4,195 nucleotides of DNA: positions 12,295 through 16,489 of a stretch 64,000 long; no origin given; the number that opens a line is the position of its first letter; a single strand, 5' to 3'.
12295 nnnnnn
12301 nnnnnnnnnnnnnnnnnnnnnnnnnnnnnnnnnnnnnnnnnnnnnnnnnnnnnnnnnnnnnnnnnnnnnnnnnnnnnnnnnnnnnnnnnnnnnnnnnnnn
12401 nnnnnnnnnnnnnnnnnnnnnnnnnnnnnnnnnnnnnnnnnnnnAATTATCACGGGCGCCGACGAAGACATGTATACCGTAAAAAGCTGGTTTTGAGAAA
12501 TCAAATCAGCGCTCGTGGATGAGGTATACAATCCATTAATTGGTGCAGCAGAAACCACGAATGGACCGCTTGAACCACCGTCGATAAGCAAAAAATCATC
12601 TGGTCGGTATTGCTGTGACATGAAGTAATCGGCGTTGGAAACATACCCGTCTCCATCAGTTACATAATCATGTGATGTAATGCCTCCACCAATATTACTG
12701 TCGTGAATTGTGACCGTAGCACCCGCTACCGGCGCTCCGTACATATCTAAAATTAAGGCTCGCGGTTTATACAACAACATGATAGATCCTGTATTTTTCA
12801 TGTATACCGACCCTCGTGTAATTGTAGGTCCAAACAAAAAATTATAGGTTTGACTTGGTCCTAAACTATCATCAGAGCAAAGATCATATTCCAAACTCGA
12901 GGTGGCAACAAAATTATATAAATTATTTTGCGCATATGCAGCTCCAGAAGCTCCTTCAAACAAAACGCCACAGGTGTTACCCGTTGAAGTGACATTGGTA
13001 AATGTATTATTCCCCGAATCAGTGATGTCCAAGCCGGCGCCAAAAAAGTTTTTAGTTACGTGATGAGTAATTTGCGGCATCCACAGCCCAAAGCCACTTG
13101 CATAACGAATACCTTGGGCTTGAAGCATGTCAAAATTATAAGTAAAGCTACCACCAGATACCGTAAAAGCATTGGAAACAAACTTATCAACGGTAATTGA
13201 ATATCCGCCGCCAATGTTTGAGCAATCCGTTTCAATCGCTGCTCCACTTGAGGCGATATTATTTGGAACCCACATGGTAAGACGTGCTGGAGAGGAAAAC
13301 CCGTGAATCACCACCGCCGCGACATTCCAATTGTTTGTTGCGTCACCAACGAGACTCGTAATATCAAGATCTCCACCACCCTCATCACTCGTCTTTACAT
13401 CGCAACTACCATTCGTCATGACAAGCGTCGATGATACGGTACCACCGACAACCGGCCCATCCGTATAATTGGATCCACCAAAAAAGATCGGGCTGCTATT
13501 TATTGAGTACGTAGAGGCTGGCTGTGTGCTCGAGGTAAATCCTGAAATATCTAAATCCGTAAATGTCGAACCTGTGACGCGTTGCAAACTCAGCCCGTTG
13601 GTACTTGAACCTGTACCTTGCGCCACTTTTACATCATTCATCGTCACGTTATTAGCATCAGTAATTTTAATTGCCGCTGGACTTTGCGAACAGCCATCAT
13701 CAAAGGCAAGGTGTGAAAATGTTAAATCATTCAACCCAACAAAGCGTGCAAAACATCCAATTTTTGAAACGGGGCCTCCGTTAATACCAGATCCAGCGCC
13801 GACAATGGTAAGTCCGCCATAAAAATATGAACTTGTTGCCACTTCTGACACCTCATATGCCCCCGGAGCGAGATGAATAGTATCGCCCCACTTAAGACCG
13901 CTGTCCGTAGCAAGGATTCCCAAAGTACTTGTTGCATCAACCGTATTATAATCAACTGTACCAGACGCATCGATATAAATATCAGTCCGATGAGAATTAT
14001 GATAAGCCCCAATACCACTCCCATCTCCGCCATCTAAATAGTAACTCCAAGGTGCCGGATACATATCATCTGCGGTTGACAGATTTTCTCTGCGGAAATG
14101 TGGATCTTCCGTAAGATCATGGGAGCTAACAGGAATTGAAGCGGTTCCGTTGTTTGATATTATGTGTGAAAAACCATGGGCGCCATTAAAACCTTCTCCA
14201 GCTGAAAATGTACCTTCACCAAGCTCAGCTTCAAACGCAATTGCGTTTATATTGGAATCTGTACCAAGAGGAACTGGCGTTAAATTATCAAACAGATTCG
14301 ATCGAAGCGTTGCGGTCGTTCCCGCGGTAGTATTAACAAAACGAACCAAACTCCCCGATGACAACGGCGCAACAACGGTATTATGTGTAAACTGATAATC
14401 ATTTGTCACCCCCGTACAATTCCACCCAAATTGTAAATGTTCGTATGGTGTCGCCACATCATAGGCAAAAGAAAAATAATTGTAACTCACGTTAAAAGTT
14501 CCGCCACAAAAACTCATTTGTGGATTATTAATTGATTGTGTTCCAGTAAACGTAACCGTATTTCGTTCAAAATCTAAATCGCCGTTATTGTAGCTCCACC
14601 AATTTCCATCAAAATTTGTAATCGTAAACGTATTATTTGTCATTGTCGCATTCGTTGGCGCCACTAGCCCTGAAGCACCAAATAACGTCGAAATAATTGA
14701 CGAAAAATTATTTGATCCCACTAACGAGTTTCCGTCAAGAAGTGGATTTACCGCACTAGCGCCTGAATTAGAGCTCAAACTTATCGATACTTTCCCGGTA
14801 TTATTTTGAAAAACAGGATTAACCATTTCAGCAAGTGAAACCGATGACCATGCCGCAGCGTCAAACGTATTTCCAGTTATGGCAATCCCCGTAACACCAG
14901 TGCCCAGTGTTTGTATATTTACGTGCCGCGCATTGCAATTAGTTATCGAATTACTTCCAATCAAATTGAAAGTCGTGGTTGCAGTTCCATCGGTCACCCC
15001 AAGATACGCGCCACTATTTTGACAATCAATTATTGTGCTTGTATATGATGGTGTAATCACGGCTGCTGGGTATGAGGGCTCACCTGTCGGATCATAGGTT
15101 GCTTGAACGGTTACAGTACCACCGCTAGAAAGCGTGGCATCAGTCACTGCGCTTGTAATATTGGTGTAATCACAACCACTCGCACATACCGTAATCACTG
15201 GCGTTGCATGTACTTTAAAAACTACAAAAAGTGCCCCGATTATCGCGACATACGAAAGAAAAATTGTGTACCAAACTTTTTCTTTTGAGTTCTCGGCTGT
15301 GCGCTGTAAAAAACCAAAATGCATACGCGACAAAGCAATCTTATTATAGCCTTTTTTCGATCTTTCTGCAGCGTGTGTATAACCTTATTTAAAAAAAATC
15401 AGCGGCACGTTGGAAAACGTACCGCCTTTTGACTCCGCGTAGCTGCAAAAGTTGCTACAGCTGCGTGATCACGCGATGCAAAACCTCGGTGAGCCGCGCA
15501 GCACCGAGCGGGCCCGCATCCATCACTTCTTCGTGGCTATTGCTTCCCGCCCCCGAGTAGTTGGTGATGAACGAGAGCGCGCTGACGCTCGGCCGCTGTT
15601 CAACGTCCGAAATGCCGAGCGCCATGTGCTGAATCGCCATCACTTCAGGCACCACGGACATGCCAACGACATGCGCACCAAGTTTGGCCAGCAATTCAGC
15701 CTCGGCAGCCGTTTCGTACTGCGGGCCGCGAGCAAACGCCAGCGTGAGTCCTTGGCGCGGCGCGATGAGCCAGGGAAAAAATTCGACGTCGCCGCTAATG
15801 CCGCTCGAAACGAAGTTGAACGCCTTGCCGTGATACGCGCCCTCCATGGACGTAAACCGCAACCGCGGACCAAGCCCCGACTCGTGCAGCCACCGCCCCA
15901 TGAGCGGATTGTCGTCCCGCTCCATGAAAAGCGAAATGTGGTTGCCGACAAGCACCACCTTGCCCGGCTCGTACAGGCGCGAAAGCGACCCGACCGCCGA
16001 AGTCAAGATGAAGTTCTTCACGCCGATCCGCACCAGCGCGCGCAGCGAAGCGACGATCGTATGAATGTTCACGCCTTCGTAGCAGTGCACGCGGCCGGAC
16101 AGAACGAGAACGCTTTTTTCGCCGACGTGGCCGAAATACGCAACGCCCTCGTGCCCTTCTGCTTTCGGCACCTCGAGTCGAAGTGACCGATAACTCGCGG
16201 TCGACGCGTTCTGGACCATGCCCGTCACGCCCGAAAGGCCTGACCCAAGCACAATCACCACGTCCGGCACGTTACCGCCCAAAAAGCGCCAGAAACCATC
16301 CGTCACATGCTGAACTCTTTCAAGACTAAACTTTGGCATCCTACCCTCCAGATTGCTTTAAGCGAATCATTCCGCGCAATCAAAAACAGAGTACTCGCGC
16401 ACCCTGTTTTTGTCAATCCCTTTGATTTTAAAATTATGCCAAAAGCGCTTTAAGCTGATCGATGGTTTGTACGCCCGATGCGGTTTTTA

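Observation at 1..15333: Tandem array of three giant, independently promoted surface-protein paralogs with a mosaic conservation pattern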

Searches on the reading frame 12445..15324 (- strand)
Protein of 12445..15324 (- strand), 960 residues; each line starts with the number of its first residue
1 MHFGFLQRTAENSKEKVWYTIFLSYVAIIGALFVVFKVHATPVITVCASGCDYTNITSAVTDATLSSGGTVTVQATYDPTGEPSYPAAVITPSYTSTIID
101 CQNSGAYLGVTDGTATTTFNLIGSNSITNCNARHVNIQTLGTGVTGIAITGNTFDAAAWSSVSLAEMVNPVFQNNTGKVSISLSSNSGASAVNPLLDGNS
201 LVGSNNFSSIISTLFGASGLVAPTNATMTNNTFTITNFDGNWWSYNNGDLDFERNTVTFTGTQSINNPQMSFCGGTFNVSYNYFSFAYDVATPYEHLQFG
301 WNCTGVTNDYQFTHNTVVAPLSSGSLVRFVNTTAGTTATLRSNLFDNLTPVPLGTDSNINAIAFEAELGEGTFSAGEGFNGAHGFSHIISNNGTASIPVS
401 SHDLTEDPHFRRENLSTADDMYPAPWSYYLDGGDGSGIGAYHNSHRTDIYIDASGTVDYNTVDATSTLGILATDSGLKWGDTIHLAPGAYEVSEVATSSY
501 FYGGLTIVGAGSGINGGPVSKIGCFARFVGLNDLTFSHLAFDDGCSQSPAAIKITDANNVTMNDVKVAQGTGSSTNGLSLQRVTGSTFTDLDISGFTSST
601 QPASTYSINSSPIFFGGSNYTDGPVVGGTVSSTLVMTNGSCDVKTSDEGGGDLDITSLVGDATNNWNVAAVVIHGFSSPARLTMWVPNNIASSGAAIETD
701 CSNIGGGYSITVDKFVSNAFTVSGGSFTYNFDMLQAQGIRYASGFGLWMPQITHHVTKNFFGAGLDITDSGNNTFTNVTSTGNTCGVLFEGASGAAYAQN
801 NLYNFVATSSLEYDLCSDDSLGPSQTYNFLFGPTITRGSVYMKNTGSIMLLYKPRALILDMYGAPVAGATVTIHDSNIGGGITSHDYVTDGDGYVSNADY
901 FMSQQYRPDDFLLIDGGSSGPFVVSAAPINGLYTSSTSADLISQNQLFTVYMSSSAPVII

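Call 46: predict_structure(alignment_id=A2)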
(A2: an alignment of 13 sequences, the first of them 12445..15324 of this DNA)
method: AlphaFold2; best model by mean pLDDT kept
length: 960 residues; sequences in the alignment: 13
mean_pLDDT: 79.8   pTM: 0.64
mean pLDDT of the five models: 79.8, 77.7, 76.6, 75.9, 74.6
residues with pLDDT >= 90: 228; 70-90: 529; 50-70: 163; < 50: 40
segments of 3 or more residues with pLDDT < 50: 1-10, 217-220, 625-629, 647-651, 821-823, 910-917, 958-960
pLDDT, mean of each block of 10 residues (from residue 1): 42 61 76 62 87 92 88 90 88 92 86 87 92 91 86 89 89 94 78 91 89 59 77 89 82 92 78 87 84 76 69 90 85 75 89 80 73 72 86 65 79 72 83 75 83 88 85 79 92 82 90 71 84 94 75 93 91 85 94 81 65 81 52 76 62 68 79 78 86 88 74 89 78 83 64 62 88 93 88 72 88 76 65 77 69 87 88 69 76 80 67 47 83 82 83 63
secondary structure, 60 per line:
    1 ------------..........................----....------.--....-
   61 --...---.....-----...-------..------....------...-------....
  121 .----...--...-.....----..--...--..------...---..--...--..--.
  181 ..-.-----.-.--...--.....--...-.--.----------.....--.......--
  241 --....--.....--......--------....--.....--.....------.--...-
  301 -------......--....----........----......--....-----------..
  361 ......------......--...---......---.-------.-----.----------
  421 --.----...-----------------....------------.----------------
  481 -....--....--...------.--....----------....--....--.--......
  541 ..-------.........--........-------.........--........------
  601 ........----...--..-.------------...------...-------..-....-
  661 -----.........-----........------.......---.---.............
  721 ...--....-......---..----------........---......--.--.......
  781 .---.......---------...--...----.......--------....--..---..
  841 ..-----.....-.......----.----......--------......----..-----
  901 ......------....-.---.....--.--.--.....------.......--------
elements in order (helices of 4 or more, strands of 3 or more residues): H13-38 E43-46 H56-59 E69-73 E97-100 E107-109 E117-121 E126-128 E131-133 E135-139 E148-150 E161-163 E171-173 E180-182 E195-197 E200-204 E225-229 E232-238 E243-246 E249-253 E256-261 E270-273 E276-280 E283-287 E297-299 E308-313 E316-319 E324-331 E336-341 E344-347 E359-366 E373-378 E381-383 E387-392 E448-451 E482-485 E488-491 E494-496 E506-509 E520-523 E526-529 E535-542 E550-558 E561-568 E576-584 E587-594 E601-608 E613-615 E634-636 E643-645 H656-659 E666-674 E680-687 H694-700 E708-723 E726-729 H731-736 E752-759 E763-768 E774-781 E785-791 E801-803 E806-808 E813-819 E828-831 E839-842 E848-852 E854-860 E870-875 E884-889 E901-906 E922-926 E935-939 E946-952

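Call 49: fold_search(model_id=the predicted structure, library=pdb)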
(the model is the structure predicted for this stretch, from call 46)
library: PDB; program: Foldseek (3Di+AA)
matches with E <= 10: 793; with E <= 0.001: 6
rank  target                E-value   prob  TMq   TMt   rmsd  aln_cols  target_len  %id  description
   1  5gkq_A                6.4e-06  1.00  0.15  0.19  20.6       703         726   12  Structure of PL6 family alginate lyase AlyGC mutant-R241A (released 2017-02-08)
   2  5gkd_A                2.5e-05  0.99  0.16  0.20  25.4       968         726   10  Structure of PL6 family alginate lyase AlyGC (released 2017-02-08)
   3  7dmk_D                7.4e-05  0.89  0.11  0.13  20.7       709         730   10  PL6 alginate lyase BcAlyPL6 (released 2021-10-06)
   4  7o77                  9.7e-05  0.84  0.13  0.16  24.8       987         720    9  Structure of the PL6 family alginate lyase Patl3640 from Pseudoalteromonas atlantica T6c (released 2021-07-28)
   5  7dmk_B                2.2e-04  0.89  0.12  0.15  20.5       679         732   10  PL6 alginate lyase BcAlyPL6 (released 2021-10-06)
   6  7dmk_A                6.0e-04  0.90  0.14  0.17  20.7       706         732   12  PL6 alginate lyase BcAlyPL6 (released 2021-10-06)
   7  7v6m_A                2.6e-03  0.60  0.13  0.18  16.2       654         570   10  Crystal structure of lacto-N-biosidase TnX from Tynzenella nexilis, lacto-N-biose complex (released 2022-02-09)
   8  7o78_A                3.6e-03  0.93  0.16  0.26  12.7       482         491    9  Structure of the PL6 family chondroitinase B from Pseudopedobacter saltans, Pedsa3807 (released 2021-07-28)
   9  3e8v                  3.9e-03  1.00  0.07  0.68   4.9       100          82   19  Crystal structure of a possible transglutaminase-family protein proteolytic fragment from Bacteroides fragilis (released 2008-09-02)
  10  7c7d_A                4.3e-03  1.00  0.20  0.32   8.5       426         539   11  Crystal structure of the catalytic unit of thermostable GH87 alpha-1,3-glucanase from Streptomyces thermodiastaticus s (released 2020-11-11)
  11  8qox_B                4.5e-03  1.00  0.08  0.16   5.8       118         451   19  Two-component assembly of SlaA and SlaB S-layer proteins of Sulfolobus acidocaldarius (released 2024-02-21)
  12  1dbg_A                4.5e-03  0.89  0.15  0.25  12.9       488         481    9  CRYSTAL STRUCTURE OF CHONDROITINASE B (released 2000-01-12)
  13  7dmk_C                5.4e-03  0.54  0.15  0.18  21.3       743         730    9  PL6 alginate lyase BcAlyPL6 (released 2021-10-06)
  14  5z9t_A                5.4e-03  0.35  0.09  0.14  21.4       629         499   10  a new PL6 alginate lyase complex with trisaccharide (released 2019-03-27)
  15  5ek8                  1.0e-02  1.00  0.06  0.09   8.8       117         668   14  Crystal structure of a 9R-lipoxygenase from Cyanothece PCC8801 at 2.7 Angstroms (released 2015-12-23)
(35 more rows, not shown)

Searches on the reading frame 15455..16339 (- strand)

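Call 12: search_protein_families(library=pfam, proteins=[window:15455-16339:-], max_evalue=0.001)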
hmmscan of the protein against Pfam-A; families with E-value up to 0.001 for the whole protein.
window:15455-16339:- (294 aa): 1 family
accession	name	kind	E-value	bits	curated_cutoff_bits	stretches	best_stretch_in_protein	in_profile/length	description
PF01048.26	PNP_UDP_1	-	2.9e-20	73.1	25.1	1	27-291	2-232/233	Phosphorylase superfamily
